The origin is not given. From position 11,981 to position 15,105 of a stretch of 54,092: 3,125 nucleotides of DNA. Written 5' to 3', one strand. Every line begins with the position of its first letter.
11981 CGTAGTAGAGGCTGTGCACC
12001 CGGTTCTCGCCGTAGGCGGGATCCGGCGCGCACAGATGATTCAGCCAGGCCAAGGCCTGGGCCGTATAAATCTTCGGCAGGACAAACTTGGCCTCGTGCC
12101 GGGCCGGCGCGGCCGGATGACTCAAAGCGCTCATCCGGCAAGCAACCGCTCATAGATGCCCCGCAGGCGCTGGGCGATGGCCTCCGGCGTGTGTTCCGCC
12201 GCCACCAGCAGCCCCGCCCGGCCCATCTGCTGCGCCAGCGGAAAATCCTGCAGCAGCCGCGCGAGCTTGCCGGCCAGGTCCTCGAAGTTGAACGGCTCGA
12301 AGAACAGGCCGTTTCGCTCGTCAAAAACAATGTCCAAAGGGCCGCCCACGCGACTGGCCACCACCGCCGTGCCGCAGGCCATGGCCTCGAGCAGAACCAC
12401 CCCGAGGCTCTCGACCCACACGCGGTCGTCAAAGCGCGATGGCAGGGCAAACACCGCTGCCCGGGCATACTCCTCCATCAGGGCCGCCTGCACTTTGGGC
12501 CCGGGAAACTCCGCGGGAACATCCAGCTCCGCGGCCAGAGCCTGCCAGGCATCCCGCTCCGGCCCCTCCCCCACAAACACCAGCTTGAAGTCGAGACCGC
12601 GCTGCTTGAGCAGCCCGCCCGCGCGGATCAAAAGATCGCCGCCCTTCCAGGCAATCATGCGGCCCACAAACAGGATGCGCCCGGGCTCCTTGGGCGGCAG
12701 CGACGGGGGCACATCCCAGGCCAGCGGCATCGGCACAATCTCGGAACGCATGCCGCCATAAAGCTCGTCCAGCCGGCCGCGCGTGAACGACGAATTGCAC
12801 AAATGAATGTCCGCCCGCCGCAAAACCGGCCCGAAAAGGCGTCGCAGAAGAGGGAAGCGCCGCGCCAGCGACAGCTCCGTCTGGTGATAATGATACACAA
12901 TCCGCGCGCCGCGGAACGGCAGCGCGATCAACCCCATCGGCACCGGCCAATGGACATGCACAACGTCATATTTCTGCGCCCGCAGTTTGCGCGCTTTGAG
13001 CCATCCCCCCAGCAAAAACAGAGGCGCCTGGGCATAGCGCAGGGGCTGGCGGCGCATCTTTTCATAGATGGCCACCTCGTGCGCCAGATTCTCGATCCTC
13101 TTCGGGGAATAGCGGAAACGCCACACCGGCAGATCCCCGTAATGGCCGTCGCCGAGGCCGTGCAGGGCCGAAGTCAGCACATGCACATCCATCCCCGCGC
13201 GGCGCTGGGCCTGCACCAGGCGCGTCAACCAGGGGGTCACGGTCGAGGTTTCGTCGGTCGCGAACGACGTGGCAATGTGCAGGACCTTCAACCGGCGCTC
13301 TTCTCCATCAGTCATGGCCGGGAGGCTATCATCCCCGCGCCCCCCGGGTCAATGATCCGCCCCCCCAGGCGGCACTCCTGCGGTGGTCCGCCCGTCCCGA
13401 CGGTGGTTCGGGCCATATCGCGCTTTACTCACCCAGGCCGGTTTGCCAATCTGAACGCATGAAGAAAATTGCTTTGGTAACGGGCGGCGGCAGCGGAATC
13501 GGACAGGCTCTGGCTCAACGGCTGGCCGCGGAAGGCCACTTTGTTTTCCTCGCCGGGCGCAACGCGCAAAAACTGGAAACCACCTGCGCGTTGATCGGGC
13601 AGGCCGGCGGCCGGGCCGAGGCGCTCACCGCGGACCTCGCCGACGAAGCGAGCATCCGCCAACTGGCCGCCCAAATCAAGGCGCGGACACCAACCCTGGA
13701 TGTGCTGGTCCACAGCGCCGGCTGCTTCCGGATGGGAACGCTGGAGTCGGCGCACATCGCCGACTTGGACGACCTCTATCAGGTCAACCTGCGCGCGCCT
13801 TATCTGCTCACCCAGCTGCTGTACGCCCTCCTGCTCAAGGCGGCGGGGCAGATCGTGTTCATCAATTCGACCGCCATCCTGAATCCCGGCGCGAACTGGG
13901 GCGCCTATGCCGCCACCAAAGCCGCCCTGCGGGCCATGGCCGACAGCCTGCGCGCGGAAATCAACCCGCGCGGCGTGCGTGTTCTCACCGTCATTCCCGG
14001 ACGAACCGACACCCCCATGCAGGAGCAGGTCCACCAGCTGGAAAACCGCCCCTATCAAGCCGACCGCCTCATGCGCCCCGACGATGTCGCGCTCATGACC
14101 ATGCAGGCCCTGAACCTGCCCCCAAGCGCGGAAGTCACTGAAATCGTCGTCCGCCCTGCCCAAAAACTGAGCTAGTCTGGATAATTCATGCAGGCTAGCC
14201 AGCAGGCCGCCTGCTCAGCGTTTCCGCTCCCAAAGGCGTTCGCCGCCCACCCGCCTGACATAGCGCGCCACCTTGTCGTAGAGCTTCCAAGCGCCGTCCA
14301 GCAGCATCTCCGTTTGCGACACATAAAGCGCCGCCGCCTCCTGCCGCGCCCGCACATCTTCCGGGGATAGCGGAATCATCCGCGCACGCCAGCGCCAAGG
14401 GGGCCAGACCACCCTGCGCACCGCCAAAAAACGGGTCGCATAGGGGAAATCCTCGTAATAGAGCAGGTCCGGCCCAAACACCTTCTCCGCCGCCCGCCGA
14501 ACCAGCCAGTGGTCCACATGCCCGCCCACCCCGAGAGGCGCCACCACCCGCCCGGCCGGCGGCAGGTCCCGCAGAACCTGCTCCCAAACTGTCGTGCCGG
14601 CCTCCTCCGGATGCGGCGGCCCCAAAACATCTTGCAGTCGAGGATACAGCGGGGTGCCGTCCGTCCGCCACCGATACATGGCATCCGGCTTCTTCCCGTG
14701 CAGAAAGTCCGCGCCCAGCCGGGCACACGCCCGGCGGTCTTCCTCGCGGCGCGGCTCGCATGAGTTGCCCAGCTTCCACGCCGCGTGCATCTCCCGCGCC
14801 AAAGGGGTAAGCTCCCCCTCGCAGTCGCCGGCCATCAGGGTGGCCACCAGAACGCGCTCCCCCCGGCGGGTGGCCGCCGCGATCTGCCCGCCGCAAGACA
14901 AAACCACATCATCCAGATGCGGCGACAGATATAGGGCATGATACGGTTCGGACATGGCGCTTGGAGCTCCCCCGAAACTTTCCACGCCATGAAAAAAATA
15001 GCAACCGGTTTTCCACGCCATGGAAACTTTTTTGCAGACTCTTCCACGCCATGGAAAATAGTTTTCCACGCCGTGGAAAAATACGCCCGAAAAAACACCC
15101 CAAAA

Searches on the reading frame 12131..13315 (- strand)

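Call 8: search_protein_families(library=pfam, proteins=[window:12131-13315:-])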
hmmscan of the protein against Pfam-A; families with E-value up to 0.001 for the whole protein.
window:12131-13315:- (394 aa): 8 families
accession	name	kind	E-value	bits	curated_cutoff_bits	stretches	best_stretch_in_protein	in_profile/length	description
PF00534.26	Glycos_transf_1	-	7.9e-35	120.4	26.4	1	206-368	10-169/172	Glycosyl transferases group 1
PF13692.12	Glyco_trans_1_4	-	3.6e-32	112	27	1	213-357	3-142/142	Glycosyl transferases group 1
PF13439.12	Glyco_transf_4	-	1.3e-16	61.5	28.5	1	31-193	9-161/170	Glycosyltransferase Family 4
PF13579.12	Glyco_trans_4_4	-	7.6e-13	49.5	29.7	1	30-198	7-157/158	Glycosyl transferase 4-like domain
PF13524.12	Glyco_trans_1_2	-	1.1e-09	38.8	25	1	243-384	15-142/144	Glycosyl transferase-like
PF20706.3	GT4-conflict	-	4.6e-06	26.3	26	1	195-325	179-315/385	Family 4 Glycosyltransferase in conflict systems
PF13477.12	Glyco_trans_4_2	-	0.00011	22.8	23.4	0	111-170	70-134/139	Glycosyl transferase 4-like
PF10090.15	HPTransfase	-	0.00074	19.7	22.9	0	185-287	11-111/123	Histidine phosphotransferase C-terminal domain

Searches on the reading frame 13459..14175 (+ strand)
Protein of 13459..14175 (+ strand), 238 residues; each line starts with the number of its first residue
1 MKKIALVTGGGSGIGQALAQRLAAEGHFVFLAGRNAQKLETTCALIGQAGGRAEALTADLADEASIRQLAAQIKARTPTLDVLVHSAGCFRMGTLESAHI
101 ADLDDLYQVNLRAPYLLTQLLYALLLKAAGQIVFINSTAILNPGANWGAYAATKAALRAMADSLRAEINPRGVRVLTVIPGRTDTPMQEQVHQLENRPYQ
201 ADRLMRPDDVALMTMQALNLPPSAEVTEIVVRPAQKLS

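Call 8: search_protein_families(library=pfam, proteins=[window:13459-14175:+])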
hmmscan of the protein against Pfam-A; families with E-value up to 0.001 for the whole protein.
window:13459-14175:+ (238 aa): 6 families
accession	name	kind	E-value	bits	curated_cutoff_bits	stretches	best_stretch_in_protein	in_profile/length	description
PF00106.31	adh_short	-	5.4e-51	173.3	26.6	1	3-193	1-192/195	short chain dehydrogenase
PF13561.12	adh_short_C2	-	1.4e-35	123.5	27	1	12-210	6-209/236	Enoyl-(Acyl carrier protein) reductase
PF08659.16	KR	-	7.2e-16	59.1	22.6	1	6-167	4-166/180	KR domain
PF23441.1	SDR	-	2.5e-05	24.2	27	1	5-189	10-200/258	SDR-like rossmann domain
PF01370.27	Epimerase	-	2.6e-05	24.2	20.9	1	5-167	1-159/240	NAD dependent epimerase/dehydratase family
PF03807.23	F420_oxidored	-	0.00071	20.6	21.6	0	3-61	1-57/94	NADP oxidoreductase coenzyme F420-dependent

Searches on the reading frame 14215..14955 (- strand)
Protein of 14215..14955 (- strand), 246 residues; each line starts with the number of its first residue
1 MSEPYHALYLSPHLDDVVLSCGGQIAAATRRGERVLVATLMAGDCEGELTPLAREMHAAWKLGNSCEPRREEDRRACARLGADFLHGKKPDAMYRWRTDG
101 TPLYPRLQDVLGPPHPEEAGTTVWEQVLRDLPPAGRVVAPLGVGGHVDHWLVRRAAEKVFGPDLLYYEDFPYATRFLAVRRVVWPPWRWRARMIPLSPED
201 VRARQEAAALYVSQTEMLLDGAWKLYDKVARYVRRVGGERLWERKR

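Call 8: search_protein_families(library=pfam, proteins=[window:14215-14955:-])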
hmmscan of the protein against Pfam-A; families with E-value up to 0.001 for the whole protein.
window:14215-14955:- (246 aa): 1 family
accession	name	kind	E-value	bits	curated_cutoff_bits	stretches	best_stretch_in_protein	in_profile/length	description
PF02585.22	PIG-L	-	2e-14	54.7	28.2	1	8-159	1-128/129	GlcNAc-PI de-N-acetylase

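Call 9: find_encoding_contigs(protein=window:14215-14955:-, flank=10000, max_places=10)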
Protein window:14215-14955:- (246 aa): 19 contigs read that carry it; 10 places shown.
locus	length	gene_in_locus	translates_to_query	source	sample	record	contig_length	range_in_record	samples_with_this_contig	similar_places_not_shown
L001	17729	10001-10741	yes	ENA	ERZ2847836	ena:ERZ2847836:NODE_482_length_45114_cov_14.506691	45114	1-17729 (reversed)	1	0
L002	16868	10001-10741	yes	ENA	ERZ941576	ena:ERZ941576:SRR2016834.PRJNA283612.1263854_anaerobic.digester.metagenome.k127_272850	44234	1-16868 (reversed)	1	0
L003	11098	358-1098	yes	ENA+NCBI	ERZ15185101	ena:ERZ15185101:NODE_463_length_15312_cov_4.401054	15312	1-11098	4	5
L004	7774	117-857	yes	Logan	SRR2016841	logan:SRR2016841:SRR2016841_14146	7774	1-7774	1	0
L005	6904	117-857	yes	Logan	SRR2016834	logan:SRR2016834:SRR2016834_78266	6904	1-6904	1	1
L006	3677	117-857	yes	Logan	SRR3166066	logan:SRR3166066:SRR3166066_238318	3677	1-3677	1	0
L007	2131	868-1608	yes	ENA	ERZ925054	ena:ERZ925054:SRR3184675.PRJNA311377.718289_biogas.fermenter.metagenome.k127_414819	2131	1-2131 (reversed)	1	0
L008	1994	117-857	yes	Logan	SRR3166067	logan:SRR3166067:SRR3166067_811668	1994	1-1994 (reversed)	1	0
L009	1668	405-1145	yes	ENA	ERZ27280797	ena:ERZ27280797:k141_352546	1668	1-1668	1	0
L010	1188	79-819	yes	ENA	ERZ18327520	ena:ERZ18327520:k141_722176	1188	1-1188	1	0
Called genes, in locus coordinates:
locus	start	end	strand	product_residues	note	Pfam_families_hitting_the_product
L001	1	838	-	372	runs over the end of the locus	PF13439:Glyco_transf_4, PF13579:Glyco_trans_4_4 (weak), PF13692:Glyco_trans_1_4, PF13524:Glyco_trans_1_2 (weak)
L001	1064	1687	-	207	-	PF25087:GMPPB_C (faint), PF00132:Hexapep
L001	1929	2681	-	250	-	PF13505:OMP_b-brl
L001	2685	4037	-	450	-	PF16254:DUF4910, PF09940:DUF2172, PF16221:HTH_47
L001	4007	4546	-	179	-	PF00908:dTDP_sugar_isom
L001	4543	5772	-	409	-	PF08421:Methyltransf_13, PF13489:Methyltransf_23, PF08241:Methyltransf_11 (weak), PF08242:Methyltransf_12 (weak), PF08484:Methyltransf_14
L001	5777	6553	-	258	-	PF00483:NTP_transferase, PF12804:NTP_transf_3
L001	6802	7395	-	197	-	-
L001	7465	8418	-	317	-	PF13641:Glyco_tranf_2_3, PF00535:Glycos_transf_2, PF13632:Glyco_trans_2_3 (weak)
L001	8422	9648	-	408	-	PF00534:Glycos_transf_1 (weak), PF13692:Glyco_trans_1_4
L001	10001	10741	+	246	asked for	PF02585:PIG-L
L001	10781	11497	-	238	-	PF00106:adh_short, PF08659:KR, PF13561:adh_short_C2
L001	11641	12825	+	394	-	PF13579:Glyco_trans_4_4, PF13439:Glyco_transf_4, PF20706:GT4-conflict (weak), PF00534:Glycos_transf_1, PF13692:Glyco_trans_1_4, PF13524:Glyco_trans_1_2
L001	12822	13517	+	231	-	PF09359:VTC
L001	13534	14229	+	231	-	PF16316:DUF4956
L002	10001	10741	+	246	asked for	PF02585:PIG-L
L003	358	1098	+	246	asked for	PF02585:PIG-L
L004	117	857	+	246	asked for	PF02585:PIG-L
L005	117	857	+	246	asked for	PF02585:PIG-L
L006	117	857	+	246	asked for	PF02585:PIG-L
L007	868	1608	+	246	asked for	PF02585:PIG-L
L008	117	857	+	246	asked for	PF02585:PIG-L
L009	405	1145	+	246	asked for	PF02585:PIG-L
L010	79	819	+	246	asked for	PF02585:PIG-L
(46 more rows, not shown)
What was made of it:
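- Checked: The flanking genes are as stated: a PIG-L deacetylase on the minus strand at 14215-14955 and a group-1 glycosyltransferase on the plus strand at 15308-16534 (call 8; the same gene calls appear in independent assemblies, call 9).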

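Call 26: find_related_loci(query=window:14215-14955:-, collection=metagenome_contigs, flank=4000)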
Query window:14215-14955:- (246 aa) in metagenome_contigs; peptide patterns used: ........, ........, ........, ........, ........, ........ (x = any residue, [..] = any of these).
153 stretches matched a pattern; 106 encode a relative of the query (tblastn E <= 1e-3); the best 80 are kept; 80 distinct loci.
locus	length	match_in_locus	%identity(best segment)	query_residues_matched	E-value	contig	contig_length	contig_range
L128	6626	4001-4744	46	2-245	8e-53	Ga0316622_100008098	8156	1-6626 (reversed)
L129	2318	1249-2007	43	1-245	2e-50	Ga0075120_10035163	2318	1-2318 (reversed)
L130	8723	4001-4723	41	8-242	1e-43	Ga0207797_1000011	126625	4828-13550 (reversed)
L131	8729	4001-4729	41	8-242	1e-42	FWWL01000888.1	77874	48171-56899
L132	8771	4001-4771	42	8-242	1e-42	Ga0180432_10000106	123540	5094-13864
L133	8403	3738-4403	42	1-219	2e-42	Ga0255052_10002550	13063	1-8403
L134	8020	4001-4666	42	1-219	2e-42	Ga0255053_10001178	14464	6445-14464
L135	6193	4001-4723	41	8-244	7e-42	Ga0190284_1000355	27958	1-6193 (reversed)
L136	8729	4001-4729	40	8-244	5e-42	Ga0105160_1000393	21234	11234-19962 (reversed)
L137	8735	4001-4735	42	5-244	5e-42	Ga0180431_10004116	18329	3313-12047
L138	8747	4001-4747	40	1-242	1e-41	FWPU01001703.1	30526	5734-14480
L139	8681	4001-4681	42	8-232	1e-41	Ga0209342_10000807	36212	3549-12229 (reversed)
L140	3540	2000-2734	41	5-244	3e-41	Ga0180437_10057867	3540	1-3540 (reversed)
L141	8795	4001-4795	38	1-243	1e-40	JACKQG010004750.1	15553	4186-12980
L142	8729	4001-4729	41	8-242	4e-40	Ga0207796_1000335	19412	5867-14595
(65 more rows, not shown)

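Call 31: find_homologous_proteins(query=window:14215-14955:-, max_evalue=1e-40)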
Query window:14215-14955:- (246 aa): 697 proteins with E <= 1e-40 among 4732 candidates; the best 120 are listed.
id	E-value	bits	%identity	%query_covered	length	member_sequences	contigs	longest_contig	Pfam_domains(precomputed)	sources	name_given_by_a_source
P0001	2.2e-166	570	100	100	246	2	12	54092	PF02585.23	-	-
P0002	1.8e-101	357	65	100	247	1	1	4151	PF02585.23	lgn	-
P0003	7.4e-100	352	64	100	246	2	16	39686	PF02585.23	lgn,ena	-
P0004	6.5e-99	349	66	100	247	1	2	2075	PF02585.23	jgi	jgi:LmbE family N-acetylglucosaminyl deacetylase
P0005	1.6e-97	344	64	100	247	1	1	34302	PF02585.23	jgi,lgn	jgi:LmbE family N-acetylglucosaminyl deacetylase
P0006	6.6e-95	336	62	100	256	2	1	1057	PF02585.23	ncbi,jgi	jgi:LmbE family N-acetylglucosaminyl deacetylase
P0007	1.1e-94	335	62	100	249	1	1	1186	PF02585.23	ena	-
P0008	1.8e-93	331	62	100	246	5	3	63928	PF02585.23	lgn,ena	-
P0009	3.6e-91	323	61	100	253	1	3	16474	PF02585.23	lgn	-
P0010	1.1e-90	322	64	100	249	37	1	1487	PF02585.23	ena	-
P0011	1.7e-89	318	61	100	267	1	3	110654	PF02585.23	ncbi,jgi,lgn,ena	-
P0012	3.7e-89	317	63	100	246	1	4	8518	PF02585.23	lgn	-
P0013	1.7e-85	305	62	97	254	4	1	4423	PF02585.23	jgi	jgi:LmbE family N-acetylglucosaminyl deacetylase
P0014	5.1e-85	303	55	100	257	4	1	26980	PF02585.23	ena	-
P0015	5.2e-85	303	58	99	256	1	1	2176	PF02585.23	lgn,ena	-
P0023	1.1e-76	276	56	100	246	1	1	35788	PF02585.23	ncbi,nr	ncbi:MAG: PIG-L family deacetylase [Kiritimatiellae bacterium]|nr:PIG-L family deacetylase [Kiritima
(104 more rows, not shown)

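Call 32: find_encoding_contigs(protein=P0003, flank=10000, max_places=1)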
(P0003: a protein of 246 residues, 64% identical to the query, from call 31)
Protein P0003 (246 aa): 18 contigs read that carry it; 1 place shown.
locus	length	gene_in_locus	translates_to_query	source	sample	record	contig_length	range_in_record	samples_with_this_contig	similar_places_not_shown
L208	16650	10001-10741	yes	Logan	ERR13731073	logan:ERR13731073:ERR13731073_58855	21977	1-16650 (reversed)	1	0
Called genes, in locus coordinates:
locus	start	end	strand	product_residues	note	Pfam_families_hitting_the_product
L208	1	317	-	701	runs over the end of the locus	PF13385:Laminin_G_3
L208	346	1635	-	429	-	-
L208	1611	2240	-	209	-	PF25087:GMPPB_C (faint), PF00132:Hexapep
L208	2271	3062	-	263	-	-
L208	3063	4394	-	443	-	PF16254:DUF4910, PF09940:DUF2172, PF16221:HTH_47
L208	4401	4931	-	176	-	PF00908:dTDP_sugar_isom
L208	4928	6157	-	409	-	PF08421:Methyltransf_13, PF13489:Methyltransf_23, PF08241:Methyltransf_11 (weak), PF08242:Methyltransf_12 (weak), PF08484:Methyltransf_14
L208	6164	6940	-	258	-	PF00483:NTP_transferase, PF12804:NTP_transf_3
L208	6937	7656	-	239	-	-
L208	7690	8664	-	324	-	PF13641:Glyco_tranf_2_3, PF00535:Glycos_transf_2, PF13632:Glyco_trans_2_3 (faint)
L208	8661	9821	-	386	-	PF00534:Glycos_transf_1 (faint), PF13692:Glyco_trans_1_4 (weak)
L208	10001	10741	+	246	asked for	PF02585:PIG-L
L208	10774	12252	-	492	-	PF13440:Polysacc_synt_3 (faint)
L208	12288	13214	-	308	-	PF00106:adh_short (weak), PF04321:RmlD_sub_bind, PF01073:3Beta_HSD (faint), PF01370:Epimerase, PF07993:NAD_binding_4 (faint), PF13460:NAD_binding_10 (weak), PF16363:GDP_Man_Dehyd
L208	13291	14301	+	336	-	PF00535:Glycos_transf_2, PF13641:Glyco_tranf_2_3 (weak)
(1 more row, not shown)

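Call 33: find_encoding_contigs(protein=P0008, flank=10000, max_places=1)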
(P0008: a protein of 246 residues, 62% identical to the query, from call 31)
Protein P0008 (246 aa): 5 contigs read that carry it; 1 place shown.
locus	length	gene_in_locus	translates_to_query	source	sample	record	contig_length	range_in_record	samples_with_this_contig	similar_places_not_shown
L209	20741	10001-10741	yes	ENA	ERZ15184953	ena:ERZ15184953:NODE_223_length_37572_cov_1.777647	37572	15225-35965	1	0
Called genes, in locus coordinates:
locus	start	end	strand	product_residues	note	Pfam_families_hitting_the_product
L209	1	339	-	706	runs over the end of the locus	PF13385:Laminin_G_3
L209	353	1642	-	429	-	-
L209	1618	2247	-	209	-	PF00132:Hexapep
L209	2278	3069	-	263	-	-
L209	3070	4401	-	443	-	PF16254:DUF4910, PF09940:DUF2172, PF16221:HTH_47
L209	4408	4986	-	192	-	PF00908:dTDP_sugar_isom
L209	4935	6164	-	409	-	PF08421:Methyltransf_13, PF13489:Methyltransf_23, PF08241:Methyltransf_11, PF08242:Methyltransf_12, PF13649:Methyltransf_25 (weak), PF08484:Methyltransf_14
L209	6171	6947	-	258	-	PF00483:NTP_transferase, PF12804:NTP_transf_3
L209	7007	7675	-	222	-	-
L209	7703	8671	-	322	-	PF00535:Glycos_transf_2, PF13641:Glyco_tranf_2_3, PF13632:Glyco_trans_2_3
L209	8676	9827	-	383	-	PF13692:Glyco_trans_1_4 (weak)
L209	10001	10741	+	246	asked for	PF02585:PIG-L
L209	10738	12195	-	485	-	-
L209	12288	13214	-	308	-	PF00106:adh_short (weak), PF01073:3Beta_HSD (weak), PF01370:Epimerase, PF04321:RmlD_sub_bind (weak), PF07993:NAD_binding_4 (faint), PF13460:NAD_binding_10 (weak), PF16363:GDP_Man_Dehyd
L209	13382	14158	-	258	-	PF00483:NTP_transferase, PF12804:NTP_transf_3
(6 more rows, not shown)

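Call 34: find_encoding_contigs(protein=P0011, flank=10000, max_places=1)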
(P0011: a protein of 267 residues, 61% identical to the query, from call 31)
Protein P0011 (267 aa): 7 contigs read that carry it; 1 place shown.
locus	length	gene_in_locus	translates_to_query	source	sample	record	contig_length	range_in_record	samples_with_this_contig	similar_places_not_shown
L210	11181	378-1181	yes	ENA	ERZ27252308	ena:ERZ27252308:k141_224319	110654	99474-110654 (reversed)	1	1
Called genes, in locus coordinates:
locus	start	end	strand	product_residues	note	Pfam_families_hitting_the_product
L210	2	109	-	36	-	?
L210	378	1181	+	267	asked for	PF02585:PIG-L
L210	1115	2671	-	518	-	-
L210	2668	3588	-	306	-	PF00106:adh_short (weak), PF01370:Epimerase, PF04321:RmlD_sub_bind (weak), PF01073:3Beta_HSD (faint), PF07993:NAD_binding_4 (faint), PF13460:NAD_binding_10 (faint), PF16363:GDP_Man_Dehyd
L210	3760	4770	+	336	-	PF00535:Glycos_transf_2, PF13641:Glyco_tranf_2_3 (weak)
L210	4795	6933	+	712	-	-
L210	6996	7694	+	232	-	PF14014:DUF4230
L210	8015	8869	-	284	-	PF04199:Cyclase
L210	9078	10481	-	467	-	PF06545:AllG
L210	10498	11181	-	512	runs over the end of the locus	PF27530:HMA_AllF_N, PF02629:CoA_binding, PF13607:Succ_CoA_lig (weak), PF00549:Ligase_CoA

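Call 35: find_encoding_contigs(protein=P0023, flank=10000, max_places=1)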
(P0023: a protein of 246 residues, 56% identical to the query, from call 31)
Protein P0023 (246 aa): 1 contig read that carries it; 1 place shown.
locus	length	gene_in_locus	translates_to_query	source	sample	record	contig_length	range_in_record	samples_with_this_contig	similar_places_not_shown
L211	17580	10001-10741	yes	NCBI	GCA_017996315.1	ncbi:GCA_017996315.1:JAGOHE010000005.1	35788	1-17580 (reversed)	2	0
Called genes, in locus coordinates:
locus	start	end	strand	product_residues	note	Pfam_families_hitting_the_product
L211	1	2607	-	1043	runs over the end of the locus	PF00873:ACR_tran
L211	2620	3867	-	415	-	PF25917:BSH_RND, PF25973:BSH_CzcB (faint), PF25876:HH_MFP_RND, PF25944:Beta-barrel_RND, PF25967:RND-MFP_C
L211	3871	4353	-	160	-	PF01047:MarR, PF12802:MarR_2 (weak)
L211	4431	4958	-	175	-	PF01661:Macro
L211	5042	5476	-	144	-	PF05025:RbsD_FucU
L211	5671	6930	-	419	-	-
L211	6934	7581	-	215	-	PF25084:LbH_EIF2B (faint), PF00132:Hexapep, PF14602:Hexapep_2 (weak)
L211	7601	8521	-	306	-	PF13505:OMP_b-brl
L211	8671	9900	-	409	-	-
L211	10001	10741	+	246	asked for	PF02585:PIG-L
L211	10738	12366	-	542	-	-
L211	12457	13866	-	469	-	PF00919:UPF0004, PF04055:Radical_SAM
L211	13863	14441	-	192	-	PF02357:NusG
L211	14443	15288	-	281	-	PF08238:Sel1 (faint)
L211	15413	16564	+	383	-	PF07690:MFS_1 (weak)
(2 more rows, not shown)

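Call 75: find_encoding_contigs(protein=P0005, flank=3000, max_places=1)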
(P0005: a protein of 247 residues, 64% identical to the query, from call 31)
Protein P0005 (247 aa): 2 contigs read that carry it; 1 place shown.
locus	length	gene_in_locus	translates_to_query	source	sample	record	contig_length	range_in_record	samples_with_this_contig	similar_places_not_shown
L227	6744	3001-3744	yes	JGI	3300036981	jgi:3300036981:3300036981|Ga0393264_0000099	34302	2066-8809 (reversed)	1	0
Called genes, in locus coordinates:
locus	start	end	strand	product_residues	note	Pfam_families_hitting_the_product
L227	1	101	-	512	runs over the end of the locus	PF13231:PMT_2 (weak)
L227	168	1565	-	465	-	PF13231:PMT_2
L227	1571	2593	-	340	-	PF01593:Amino_oxidase, PF03275:GLF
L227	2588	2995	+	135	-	-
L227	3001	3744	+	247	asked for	PF02585:PIG-L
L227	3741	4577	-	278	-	PF00106:adh_short, PF08659:KR, PF01370:Epimerase (weak), PF13561:adh_short_C2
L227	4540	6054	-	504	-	PF13440:Polysacc_synt_3 (weak)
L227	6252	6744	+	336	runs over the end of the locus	PF00535:Glycos_transf_2, PF12804:NTP_transf_3 (weak)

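Call 76: find_encoding_contigs(protein=P0002, flank=3000, max_places=1)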
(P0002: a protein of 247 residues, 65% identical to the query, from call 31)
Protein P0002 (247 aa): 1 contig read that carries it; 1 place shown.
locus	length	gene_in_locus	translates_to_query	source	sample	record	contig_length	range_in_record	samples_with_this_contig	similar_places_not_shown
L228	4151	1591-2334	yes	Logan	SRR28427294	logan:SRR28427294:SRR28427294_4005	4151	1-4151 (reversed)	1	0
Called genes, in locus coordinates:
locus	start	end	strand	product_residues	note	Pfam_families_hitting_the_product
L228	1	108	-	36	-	?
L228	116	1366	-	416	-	PF01593:Amino_oxidase, PF13450:NAD_binding_8, PF03275:GLF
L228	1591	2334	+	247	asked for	PF02585:PIG-L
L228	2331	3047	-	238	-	PF00106:adh_short, PF08659:KR, PF13561:adh_short_C2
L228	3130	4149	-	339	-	?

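Call 77: find_encoding_contigs(protein=P0009, flank=3000, max_places=1)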
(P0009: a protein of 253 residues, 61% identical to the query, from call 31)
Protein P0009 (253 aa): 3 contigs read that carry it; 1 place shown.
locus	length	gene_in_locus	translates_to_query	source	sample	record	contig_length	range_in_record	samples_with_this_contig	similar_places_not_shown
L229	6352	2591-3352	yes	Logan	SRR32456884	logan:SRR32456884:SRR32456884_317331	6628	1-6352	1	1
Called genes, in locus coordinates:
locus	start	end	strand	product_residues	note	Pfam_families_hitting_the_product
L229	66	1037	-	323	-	PF13641:Glyco_tranf_2_3, PF00535:Glycos_transf_2, PF13632:Glyco_trans_2_3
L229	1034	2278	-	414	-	PF00534:Glycos_transf_1 (weak), PF13692:Glyco_trans_1_4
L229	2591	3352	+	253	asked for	PF02585:PIG-L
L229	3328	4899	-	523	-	-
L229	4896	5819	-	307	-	PF00106:adh_short (faint), PF01073:3Beta_HSD, PF01370:Epimerase, PF04321:RmlD_sub_bind (weak), PF07993:NAD_binding_4 (faint), PF16363:GDP_Man_Dehyd, PF13460:NAD_binding_10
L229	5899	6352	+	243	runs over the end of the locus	?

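Call 78: find_encoding_contigs(protein=P0012, flank=3000, max_places=1)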
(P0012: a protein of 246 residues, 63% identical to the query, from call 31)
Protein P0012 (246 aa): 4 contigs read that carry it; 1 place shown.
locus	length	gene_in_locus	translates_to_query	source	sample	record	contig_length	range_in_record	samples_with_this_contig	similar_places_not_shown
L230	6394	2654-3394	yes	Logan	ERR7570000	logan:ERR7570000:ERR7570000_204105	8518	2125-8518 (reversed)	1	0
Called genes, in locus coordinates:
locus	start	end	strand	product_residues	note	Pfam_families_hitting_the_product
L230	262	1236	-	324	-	PF13641:Glyco_tranf_2_3, PF00535:Glycos_transf_2, PF13632:Glyco_trans_2_3 (weak)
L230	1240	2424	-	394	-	PF00534:Glycos_transf_1 (weak), PF13692:Glyco_trans_1_4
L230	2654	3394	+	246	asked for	PF02585:PIG-L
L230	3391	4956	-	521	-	-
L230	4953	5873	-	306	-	PF00106:adh_short (weak), PF01370:Epimerase, PF04321:RmlD_sub_bind (weak), PF05368:NmrA (weak), PF01073:3Beta_HSD (weak), PF07993:NAD_binding_4 (faint), PF13460:NAD_binding_10, PF16363:GDP_Man_Dehyd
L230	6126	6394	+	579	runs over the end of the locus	-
